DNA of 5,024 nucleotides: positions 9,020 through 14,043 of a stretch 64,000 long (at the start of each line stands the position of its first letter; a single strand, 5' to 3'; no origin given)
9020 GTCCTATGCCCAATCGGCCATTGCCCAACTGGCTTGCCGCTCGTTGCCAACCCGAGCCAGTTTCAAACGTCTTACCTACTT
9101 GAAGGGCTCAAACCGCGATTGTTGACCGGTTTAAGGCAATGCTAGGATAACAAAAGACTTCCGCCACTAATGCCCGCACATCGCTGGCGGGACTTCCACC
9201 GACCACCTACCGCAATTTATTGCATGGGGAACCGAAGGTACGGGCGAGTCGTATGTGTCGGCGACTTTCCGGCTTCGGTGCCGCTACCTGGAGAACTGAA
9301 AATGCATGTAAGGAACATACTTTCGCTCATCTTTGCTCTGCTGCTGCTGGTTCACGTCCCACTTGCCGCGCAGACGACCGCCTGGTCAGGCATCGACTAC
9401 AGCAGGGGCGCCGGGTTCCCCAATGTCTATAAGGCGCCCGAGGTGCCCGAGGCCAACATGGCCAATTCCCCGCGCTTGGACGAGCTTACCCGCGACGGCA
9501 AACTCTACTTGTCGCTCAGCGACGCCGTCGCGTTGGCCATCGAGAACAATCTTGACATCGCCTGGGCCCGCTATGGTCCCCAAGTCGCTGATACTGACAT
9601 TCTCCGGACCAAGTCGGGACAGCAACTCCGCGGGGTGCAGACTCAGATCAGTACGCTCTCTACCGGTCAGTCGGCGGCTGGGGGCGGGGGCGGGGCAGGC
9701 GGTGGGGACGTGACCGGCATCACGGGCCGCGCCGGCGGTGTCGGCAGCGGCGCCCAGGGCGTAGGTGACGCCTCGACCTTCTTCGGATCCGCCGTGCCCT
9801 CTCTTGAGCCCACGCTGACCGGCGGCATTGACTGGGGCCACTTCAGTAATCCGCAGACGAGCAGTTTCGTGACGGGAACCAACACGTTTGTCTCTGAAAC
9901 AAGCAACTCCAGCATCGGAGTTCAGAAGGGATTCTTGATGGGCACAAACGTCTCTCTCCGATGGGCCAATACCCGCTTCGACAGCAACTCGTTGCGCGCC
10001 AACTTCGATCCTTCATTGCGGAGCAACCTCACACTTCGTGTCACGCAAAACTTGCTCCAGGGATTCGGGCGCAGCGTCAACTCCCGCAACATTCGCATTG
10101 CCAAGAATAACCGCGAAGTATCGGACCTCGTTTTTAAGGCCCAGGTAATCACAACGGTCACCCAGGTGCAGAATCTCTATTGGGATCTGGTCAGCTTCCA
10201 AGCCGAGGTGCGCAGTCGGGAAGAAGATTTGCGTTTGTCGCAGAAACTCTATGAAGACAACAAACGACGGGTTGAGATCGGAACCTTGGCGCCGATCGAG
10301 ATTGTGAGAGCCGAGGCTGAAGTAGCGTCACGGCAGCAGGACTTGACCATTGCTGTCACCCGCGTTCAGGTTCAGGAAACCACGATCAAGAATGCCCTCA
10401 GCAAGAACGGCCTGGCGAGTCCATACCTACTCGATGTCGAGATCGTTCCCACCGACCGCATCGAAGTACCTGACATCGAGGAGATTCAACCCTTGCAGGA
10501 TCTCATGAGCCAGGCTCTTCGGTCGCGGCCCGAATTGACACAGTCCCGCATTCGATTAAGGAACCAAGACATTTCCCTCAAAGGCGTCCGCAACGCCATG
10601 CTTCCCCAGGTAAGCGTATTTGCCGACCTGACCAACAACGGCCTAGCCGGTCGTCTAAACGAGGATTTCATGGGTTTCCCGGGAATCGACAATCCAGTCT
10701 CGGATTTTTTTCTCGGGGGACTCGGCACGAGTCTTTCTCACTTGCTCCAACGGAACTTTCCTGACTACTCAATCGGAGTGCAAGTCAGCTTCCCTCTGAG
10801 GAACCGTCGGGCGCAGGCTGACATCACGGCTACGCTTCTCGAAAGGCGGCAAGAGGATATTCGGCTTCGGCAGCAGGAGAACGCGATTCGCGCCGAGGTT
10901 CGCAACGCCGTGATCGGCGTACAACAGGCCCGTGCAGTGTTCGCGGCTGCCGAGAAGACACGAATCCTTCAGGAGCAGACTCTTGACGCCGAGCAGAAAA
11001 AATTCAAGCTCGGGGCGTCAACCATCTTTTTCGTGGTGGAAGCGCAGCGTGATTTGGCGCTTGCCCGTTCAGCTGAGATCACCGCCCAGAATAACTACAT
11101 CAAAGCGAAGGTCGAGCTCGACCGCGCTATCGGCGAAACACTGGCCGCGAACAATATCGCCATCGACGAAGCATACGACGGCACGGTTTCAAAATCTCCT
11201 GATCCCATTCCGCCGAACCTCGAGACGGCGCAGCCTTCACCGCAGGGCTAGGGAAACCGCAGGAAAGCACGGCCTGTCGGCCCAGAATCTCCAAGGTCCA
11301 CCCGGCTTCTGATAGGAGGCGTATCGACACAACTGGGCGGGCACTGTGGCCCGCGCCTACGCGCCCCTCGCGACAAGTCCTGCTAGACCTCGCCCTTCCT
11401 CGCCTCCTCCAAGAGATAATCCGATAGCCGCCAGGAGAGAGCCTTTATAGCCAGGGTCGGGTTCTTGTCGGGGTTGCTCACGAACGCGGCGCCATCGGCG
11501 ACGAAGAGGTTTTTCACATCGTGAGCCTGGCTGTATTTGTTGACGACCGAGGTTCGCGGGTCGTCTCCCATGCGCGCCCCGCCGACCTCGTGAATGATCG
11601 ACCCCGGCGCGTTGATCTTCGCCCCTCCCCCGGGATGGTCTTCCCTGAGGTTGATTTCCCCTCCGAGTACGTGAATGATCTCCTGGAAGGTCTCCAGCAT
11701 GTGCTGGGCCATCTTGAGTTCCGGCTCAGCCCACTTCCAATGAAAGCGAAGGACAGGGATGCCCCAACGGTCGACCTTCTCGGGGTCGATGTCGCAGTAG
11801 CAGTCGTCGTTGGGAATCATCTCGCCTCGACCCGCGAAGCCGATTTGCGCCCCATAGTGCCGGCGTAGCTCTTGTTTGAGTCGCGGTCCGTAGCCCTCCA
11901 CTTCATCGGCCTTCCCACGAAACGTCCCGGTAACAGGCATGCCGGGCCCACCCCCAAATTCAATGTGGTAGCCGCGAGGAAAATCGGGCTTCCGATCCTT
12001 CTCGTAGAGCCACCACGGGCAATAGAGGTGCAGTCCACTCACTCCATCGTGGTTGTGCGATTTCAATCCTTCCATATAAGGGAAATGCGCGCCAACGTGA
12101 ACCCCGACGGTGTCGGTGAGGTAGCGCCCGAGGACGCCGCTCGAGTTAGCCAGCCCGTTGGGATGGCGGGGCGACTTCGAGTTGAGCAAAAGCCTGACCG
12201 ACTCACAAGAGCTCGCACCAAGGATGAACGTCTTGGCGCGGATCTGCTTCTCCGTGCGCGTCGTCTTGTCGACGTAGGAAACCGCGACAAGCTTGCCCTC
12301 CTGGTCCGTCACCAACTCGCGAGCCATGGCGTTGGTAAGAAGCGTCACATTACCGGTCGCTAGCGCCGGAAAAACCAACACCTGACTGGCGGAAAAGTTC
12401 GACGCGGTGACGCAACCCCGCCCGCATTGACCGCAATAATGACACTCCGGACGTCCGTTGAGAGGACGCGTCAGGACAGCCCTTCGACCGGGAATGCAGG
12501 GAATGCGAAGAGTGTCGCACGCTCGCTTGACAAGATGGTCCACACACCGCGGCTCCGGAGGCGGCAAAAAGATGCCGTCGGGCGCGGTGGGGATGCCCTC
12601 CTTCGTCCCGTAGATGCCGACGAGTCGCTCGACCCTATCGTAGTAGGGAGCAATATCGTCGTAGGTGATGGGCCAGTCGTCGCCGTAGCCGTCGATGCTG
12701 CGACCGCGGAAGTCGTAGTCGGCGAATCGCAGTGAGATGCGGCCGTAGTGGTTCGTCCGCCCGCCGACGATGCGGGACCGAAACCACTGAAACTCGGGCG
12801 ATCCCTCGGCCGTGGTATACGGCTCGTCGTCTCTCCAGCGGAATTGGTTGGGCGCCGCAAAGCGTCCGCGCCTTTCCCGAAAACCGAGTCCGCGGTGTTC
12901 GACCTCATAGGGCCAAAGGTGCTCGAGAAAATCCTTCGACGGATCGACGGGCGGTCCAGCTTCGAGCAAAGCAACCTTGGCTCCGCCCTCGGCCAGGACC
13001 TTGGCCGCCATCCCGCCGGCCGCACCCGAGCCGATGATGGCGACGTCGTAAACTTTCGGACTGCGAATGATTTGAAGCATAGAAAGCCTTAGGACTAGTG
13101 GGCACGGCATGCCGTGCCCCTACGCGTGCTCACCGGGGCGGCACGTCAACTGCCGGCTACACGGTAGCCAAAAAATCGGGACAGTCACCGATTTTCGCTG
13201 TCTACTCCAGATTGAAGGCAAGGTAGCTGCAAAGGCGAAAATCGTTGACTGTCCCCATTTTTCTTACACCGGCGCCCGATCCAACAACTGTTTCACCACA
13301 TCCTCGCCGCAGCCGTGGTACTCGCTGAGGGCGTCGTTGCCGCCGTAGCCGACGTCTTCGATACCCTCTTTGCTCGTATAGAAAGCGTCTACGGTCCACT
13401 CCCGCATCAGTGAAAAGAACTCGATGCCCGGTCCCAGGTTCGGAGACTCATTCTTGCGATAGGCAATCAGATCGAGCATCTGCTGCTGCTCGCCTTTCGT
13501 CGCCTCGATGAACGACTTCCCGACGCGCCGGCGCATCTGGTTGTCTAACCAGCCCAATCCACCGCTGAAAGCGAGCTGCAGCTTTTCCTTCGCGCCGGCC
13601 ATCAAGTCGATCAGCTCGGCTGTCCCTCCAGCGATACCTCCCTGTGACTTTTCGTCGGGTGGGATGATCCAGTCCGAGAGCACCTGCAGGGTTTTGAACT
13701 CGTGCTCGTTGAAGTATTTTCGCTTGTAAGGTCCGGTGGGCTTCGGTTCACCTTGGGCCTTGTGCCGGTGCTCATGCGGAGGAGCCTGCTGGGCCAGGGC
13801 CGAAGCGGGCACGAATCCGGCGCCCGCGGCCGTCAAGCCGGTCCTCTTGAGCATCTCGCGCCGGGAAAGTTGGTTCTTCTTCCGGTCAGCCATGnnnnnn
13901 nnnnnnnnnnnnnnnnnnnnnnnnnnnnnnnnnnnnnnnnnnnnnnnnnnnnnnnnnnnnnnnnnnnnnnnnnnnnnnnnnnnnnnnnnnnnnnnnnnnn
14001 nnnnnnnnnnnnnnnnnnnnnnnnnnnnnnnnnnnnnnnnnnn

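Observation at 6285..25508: Family of about 100-120 bp palindromic intergenic elements (PAL family): five clear copies and one degenerate copy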

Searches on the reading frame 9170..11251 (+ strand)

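Call 14: search_protein_families(library=pfam, proteins=[window:9170-11251:+])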
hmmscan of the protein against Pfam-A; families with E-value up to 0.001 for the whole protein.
window:9170-11251:+ (693 aa): 1 family
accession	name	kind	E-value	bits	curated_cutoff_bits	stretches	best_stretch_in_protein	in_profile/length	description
PF02321.23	OEP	-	1.4e-46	159.1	22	2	442-655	1-187/187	Outer membrane efflux protein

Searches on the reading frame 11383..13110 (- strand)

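Call 14: search_protein_families(library=pfam, proteins=[window:11383-13110:-])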
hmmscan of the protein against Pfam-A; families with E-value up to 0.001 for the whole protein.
window:11383-13110:- (575 aa): 8 families
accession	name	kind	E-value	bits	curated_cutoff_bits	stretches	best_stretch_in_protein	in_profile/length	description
PF05199.19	GMC_oxred_C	-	2.6e-20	73.9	24.6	1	441-558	9-138/139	GMC oxidoreductase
PF00732.25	GMC_oxred_N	-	1.4e-10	41.8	23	1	221-318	109-207/218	GMC oxidoreductase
PF00890.30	FAD_binding_2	-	2.9e-07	30.5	20.4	1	22-54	1-33/414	FAD binding domain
PF07992.20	Pyr_redox_2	-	8e-05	22.6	26.1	1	21-52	1-32/291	Pyridine nucleotide-disulphide oxidoreductase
PF12831.13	FAD_oxidored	-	0.0001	22.2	27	0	22-52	1-31/416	FAD dependent oxidoreductase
PF01266.30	DAO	-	0.0002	21.5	27.9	1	22-53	1-32/353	FAD dependent oxidoreductase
PF03486.20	HI0933_like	-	0.00021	21.2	50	1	22-53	2-33/244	HI0933-like protein Rossmann domain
PF01494.25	FAD_binding_3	-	0.00041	20.1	22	0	21-51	2-32/349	FAD binding domain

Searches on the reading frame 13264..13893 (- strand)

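Call 14: search_protein_families(library=pfam, proteins=[window:13264-13893:-])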
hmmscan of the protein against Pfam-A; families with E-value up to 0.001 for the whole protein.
window:13264-13893:- (209 aa): 1 family
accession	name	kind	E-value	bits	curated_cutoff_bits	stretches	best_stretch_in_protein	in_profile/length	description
PF13618.11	Gluconate_2-dh3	-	1.6e-22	80.7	23.4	1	63-181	1-125/135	Gluconate 2-dehydrogenase subunit 3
